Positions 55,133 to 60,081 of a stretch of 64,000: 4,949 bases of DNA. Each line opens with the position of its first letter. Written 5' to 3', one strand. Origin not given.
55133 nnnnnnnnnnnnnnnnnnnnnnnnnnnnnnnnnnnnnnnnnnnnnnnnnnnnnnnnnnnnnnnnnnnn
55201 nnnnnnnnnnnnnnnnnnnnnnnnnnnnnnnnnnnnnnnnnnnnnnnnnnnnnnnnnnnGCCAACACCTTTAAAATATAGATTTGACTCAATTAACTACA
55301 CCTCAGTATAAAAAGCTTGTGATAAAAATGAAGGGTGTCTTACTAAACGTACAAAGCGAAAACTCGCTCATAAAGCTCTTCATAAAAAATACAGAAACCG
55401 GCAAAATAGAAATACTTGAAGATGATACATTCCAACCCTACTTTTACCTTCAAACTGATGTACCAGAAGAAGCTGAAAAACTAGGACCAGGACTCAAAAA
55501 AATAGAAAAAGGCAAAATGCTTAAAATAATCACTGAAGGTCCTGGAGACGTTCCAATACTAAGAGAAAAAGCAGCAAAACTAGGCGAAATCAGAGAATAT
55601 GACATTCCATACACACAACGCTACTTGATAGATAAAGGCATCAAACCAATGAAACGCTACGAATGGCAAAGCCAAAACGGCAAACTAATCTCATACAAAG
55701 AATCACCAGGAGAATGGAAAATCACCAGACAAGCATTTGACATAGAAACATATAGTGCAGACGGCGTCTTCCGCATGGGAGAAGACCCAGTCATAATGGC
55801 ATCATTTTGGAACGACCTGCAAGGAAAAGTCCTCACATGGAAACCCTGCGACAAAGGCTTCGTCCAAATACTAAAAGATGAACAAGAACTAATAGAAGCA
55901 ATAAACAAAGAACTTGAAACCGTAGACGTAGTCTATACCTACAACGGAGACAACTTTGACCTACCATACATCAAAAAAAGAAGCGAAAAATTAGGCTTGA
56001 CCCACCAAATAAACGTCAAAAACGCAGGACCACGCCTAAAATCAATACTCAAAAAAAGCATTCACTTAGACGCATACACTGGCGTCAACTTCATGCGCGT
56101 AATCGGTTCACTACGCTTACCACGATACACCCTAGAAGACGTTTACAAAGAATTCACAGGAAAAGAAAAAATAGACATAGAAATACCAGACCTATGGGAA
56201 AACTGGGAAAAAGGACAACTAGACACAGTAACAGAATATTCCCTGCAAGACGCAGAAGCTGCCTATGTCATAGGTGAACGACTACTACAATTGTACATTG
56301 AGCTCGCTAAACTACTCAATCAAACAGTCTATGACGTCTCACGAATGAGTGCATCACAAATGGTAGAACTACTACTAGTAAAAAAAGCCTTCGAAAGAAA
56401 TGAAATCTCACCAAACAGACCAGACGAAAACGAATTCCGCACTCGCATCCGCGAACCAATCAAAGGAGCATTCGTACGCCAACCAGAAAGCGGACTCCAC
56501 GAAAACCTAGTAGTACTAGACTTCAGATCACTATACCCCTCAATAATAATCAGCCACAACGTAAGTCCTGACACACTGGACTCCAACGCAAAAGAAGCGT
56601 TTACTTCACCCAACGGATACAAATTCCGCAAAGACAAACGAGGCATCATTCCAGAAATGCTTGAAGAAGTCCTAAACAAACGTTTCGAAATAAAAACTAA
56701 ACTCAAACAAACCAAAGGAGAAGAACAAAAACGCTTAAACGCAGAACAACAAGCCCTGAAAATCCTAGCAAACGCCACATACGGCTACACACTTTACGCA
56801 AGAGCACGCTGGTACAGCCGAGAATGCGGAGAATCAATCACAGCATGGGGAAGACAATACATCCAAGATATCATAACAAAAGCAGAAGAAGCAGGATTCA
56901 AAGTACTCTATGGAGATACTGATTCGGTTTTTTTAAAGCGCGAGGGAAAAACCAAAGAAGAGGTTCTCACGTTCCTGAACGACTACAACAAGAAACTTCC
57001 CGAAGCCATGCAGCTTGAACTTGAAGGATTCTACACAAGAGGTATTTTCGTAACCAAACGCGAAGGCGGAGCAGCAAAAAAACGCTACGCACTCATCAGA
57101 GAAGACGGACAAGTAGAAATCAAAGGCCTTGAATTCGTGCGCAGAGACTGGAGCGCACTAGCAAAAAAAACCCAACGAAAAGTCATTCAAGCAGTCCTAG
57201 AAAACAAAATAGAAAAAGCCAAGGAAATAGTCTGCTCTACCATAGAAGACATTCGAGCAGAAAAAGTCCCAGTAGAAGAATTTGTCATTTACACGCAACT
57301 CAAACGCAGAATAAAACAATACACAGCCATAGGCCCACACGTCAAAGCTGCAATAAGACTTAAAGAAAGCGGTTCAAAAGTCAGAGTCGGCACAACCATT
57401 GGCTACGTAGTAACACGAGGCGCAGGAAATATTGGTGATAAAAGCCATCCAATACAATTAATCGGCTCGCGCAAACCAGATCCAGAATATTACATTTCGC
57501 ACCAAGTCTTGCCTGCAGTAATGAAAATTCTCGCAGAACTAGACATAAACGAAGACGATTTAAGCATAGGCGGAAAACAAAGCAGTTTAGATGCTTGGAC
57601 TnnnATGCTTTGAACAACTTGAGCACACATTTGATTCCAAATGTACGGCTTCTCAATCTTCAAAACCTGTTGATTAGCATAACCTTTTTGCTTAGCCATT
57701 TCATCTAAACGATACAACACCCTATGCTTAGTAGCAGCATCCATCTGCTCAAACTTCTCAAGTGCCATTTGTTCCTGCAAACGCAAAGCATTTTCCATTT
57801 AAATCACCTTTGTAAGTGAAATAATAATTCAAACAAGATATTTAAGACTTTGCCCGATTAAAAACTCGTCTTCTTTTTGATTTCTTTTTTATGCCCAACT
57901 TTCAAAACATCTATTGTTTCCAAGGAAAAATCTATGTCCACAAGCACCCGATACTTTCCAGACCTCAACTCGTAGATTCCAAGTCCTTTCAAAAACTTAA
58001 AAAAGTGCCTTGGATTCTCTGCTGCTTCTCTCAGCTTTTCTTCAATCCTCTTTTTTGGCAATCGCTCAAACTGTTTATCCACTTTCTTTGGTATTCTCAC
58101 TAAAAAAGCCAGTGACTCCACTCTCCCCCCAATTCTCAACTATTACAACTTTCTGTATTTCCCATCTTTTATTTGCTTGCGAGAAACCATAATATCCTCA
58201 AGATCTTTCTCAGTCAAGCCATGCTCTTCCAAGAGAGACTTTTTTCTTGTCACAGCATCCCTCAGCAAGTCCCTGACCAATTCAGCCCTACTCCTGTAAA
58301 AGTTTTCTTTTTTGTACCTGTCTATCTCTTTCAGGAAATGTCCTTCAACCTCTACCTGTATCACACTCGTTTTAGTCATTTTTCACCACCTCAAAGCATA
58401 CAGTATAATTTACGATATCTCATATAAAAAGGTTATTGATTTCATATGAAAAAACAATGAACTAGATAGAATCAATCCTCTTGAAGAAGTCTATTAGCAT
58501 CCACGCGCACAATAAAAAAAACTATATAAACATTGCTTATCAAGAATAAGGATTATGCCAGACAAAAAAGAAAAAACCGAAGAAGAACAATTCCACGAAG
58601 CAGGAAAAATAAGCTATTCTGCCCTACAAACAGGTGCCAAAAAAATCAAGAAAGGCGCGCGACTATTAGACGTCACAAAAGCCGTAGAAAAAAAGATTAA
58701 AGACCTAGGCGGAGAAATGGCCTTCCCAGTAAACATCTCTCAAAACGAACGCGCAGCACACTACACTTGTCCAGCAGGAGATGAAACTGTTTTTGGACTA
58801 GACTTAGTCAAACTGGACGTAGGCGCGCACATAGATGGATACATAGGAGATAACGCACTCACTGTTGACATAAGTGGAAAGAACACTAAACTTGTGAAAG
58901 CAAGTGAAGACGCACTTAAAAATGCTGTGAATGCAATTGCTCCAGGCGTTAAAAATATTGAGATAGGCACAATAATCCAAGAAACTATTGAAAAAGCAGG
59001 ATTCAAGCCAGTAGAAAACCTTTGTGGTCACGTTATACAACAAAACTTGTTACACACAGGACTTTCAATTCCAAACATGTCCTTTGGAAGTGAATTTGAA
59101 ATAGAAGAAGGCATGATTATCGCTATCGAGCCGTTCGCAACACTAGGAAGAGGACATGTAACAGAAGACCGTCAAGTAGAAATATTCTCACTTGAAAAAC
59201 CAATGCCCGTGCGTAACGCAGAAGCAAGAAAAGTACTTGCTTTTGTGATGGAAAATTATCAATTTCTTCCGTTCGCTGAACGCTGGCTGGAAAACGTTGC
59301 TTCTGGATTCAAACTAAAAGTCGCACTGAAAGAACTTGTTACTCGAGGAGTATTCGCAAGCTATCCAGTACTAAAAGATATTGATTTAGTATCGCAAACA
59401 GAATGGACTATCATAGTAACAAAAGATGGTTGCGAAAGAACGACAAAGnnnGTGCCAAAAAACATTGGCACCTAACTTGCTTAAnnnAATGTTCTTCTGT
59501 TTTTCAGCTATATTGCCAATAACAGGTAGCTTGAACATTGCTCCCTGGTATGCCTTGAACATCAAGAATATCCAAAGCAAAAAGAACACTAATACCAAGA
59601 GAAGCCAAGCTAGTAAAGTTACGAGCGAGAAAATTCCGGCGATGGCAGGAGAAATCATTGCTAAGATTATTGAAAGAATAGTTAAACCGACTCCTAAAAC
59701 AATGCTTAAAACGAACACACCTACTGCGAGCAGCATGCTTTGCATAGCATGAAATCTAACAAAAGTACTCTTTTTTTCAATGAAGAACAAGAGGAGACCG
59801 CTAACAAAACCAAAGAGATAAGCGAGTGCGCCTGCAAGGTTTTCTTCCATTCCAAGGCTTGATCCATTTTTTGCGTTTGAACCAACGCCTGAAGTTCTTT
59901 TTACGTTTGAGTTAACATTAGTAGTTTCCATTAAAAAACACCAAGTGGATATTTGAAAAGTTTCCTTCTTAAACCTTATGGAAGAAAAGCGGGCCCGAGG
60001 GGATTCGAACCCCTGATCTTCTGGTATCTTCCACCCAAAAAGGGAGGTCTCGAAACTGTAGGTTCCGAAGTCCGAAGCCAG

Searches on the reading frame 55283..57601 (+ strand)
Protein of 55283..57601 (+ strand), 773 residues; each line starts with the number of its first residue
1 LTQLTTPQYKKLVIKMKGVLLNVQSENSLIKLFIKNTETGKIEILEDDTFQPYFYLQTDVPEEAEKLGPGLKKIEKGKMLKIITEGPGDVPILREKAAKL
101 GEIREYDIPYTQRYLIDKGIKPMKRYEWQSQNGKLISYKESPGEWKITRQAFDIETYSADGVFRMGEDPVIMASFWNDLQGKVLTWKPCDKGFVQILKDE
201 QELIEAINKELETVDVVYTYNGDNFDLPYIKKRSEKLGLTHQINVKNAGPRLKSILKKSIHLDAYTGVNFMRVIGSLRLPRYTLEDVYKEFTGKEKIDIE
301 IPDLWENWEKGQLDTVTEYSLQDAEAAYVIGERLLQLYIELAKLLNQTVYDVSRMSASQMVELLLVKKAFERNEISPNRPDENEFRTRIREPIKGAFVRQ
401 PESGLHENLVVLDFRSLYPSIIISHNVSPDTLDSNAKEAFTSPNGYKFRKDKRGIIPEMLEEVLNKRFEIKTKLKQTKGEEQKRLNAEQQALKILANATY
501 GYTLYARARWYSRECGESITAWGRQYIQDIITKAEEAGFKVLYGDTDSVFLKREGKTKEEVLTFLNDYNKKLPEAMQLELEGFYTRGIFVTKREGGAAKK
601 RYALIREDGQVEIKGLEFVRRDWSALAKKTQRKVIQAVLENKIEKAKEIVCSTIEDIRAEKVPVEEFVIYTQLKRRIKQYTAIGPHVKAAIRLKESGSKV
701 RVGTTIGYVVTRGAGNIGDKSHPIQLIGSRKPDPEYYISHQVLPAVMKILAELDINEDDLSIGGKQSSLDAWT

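Call 8: search_protein_families(library=pfam, proteins=[window:55283-57601:+], max_evalue=0.01)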
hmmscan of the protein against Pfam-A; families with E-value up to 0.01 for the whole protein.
window:55283-57601:+ (773 aa): 5 families
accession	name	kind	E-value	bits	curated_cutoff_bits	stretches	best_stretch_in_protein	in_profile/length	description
PF00136.26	DNA_pol_B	-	2.3e-72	244.7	23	1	356-752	10-452/453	DNA polymerase family B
PF03104.25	DNA_pol_B_exo1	-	2.5e-23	83.1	23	1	102-249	2-191/242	DNA polymerase family B, exonuclease domain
PF13482.12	RNase_H_2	-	1.9e-08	34.9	22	1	152-331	3-161/165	RNase_H superfamily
PF10108.15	DNA_pol_B_exo2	-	3.5e-05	24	24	1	198-333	35-172/213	Predicted 3'-5' exonuclease related to the exonuclease domain of PolB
PF03175.18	DNA_pol_B_2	-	6.7e-05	22.4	25.8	1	295-424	116-247/468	DNA polymerase type B, organellar and viral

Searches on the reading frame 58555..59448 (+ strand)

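Call 8: search_protein_families(library=pfam, proteins=[window:58555-59448:+], max_evalue=0.01)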
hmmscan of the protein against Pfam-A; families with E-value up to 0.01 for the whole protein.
window:58555-59448:+ (298 aa): 1 family
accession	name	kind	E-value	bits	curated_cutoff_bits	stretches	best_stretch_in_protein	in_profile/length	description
PF00557.29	Peptidase_M24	-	1.9e-30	106.7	23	1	12-195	2-189/208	Metallopeptidase family M24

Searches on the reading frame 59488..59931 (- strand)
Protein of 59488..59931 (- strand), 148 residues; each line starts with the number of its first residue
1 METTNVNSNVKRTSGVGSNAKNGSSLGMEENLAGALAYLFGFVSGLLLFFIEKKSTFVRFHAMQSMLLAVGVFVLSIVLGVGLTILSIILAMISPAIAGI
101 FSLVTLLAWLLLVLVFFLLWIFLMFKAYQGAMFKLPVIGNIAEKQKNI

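Call 8: search_protein_families(library=pfam, proteins=[window:59488-59931:-], max_evalue=0.01)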
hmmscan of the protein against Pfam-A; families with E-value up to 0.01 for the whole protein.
window:59488-59931:- (148 aa): 1 family
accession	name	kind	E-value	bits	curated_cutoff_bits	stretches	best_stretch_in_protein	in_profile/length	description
PF09685.15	DUF4870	-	0.0088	16.5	25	0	33-138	14-103/107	Domain of unknown function (DUF4870)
